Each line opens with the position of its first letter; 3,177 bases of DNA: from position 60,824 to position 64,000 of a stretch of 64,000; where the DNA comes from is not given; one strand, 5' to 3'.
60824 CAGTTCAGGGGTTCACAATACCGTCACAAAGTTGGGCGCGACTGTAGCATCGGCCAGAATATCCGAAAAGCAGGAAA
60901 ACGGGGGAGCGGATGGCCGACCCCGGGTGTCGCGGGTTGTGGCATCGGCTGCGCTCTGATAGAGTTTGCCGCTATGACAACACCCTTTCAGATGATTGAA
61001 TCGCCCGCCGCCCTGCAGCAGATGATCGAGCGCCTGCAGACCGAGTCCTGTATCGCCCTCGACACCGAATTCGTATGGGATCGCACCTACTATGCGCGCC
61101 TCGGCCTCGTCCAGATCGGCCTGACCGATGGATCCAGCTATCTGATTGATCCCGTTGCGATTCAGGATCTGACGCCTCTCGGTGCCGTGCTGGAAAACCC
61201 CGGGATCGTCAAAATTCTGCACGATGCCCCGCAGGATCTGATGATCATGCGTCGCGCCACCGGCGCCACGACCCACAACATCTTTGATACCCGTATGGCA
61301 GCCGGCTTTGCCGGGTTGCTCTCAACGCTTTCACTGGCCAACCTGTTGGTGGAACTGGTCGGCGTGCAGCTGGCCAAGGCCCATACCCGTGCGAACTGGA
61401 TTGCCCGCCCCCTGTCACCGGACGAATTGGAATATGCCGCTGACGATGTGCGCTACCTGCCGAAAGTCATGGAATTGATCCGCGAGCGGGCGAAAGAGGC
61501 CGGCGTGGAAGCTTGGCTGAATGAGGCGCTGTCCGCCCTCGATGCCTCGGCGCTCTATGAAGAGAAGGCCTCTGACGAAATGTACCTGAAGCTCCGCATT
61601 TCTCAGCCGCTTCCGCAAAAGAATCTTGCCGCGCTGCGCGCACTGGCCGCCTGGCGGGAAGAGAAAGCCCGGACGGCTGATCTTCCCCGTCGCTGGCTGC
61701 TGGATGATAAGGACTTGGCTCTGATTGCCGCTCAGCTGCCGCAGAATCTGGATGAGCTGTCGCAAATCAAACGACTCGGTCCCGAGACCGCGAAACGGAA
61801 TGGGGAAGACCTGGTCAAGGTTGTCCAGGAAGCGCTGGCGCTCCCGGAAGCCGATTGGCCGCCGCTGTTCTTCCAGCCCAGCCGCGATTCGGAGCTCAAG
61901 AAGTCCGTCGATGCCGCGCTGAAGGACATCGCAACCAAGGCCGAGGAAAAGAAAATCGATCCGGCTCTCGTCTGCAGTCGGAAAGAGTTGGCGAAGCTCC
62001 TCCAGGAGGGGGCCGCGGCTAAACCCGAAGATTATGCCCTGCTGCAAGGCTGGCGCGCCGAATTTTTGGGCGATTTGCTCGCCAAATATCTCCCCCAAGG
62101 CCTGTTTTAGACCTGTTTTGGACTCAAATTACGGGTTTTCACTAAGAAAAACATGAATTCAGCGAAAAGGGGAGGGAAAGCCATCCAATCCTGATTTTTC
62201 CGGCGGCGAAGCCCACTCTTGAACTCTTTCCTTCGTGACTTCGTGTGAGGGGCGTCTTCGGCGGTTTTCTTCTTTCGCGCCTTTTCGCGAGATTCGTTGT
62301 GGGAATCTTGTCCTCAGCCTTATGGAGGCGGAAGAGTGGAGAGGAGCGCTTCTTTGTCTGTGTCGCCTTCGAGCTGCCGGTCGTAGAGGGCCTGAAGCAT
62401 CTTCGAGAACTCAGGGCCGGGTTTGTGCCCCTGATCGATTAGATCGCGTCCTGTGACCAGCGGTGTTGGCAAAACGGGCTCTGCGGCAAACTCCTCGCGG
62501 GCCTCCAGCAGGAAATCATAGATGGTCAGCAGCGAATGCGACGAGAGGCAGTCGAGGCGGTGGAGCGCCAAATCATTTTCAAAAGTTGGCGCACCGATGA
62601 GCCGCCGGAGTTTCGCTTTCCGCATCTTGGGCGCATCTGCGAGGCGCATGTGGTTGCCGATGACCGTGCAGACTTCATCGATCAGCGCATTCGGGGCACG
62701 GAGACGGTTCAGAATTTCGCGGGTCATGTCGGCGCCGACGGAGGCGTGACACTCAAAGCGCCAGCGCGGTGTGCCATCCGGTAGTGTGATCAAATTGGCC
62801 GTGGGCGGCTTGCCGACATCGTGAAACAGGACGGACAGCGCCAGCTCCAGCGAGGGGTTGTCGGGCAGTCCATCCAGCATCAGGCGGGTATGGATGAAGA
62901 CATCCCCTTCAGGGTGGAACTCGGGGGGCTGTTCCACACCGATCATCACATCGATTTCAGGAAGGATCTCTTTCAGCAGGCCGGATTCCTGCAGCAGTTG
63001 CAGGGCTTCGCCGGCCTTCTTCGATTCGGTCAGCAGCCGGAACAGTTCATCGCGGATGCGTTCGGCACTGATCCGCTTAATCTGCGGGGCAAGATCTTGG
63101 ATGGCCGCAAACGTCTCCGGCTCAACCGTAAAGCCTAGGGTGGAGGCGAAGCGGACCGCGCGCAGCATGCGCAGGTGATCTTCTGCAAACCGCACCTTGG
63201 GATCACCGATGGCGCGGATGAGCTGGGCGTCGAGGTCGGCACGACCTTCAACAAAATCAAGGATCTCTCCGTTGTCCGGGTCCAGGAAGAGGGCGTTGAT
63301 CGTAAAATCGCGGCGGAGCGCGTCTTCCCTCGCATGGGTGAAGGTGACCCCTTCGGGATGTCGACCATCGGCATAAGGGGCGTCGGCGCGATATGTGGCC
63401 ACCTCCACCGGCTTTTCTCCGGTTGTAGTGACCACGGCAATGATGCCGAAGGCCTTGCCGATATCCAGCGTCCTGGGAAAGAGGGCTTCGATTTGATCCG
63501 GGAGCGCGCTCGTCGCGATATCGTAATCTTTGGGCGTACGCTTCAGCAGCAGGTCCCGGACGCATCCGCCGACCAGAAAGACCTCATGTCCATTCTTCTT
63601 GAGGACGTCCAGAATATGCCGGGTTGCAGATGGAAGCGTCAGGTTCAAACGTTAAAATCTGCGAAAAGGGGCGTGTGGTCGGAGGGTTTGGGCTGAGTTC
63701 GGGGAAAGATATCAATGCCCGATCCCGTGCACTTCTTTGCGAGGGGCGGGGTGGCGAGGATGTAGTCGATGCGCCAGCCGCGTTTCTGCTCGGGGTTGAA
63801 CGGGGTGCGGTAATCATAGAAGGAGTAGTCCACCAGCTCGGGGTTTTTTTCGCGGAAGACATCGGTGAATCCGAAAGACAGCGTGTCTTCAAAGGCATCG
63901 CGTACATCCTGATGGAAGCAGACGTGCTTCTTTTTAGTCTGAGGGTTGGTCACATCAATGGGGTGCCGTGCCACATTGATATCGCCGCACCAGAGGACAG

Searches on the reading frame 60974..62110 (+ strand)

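Call 18: search_protein_families(library=pfam, proteins=[window:60974-62110:+], max_evalue=0.001)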
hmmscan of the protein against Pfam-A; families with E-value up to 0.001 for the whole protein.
window:60974-62110:+ (378 aa): 3 families
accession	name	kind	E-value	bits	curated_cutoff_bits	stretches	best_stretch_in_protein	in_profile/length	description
PF01612.26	DNA_pol_A_exo1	-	2.8e-38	131.9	23.6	1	6-170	2-169/173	3'-5' exonuclease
PF00570.28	HRDC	-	1.4e-16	60.6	23.8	1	218-284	2-68/68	HRDC domain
PF21293.2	RNAseD_HRDC_C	-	0.00015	21.9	25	1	315-367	9-64/66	Ribonuclease D, C-terminal HRDC domain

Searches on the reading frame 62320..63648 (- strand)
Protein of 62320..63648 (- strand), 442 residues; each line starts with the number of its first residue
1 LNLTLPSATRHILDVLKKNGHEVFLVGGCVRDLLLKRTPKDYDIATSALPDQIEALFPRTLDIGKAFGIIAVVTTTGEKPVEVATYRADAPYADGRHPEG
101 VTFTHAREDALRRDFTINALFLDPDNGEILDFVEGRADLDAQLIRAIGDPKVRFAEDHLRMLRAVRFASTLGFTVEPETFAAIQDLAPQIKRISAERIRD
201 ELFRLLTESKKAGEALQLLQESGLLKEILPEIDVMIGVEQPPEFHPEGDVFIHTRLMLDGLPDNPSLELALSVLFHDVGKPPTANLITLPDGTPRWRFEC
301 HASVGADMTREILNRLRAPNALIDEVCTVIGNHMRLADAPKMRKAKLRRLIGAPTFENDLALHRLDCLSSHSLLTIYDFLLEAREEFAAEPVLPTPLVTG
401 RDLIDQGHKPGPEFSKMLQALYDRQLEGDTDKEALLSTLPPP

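Call 18: search_protein_families(library=pfam, proteins=[window:62320-63648:-], max_evalue=0.001)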
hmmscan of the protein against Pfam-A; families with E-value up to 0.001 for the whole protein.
window:62320-63648:- (442 aa): 4 families
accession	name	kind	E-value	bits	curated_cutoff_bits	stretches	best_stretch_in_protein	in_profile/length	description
PF01743.26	PolyA_pol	-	8.8e-37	126.7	23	1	23-145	1-126/126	Poly A polymerase head domain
PF12627.12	PolyA_pol_RNAbd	-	2.5e-20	72.4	22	1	172-234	1-62/64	Probable RNA and SrmB- binding site of polymerase A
PF01966.28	HD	-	7.9e-07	29.8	22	1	266-350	24-95/116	HD domain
PF13735.12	tRNA_NucTran2_2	-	0.00021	21.7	27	0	394-437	100-147/149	tRNA nucleotidyltransferase domain 2 putative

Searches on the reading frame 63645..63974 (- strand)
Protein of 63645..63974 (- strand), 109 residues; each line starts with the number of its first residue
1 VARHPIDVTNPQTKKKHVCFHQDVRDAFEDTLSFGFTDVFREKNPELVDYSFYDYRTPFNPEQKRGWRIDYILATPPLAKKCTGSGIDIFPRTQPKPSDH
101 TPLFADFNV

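Call 38: search_protein_families(library=pfam, proteins=[window:63645-63974:-], max_evalue=0.0001)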
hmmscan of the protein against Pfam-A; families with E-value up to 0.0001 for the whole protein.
window:63645-63974:- (109 aa): 1 family
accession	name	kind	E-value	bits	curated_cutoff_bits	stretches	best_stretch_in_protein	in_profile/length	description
PF03372.29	Exo_endo_phos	-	9.2e-07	29.3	24.5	1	48-100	176-225/225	Endonuclease/Exonuclease/phosphatase family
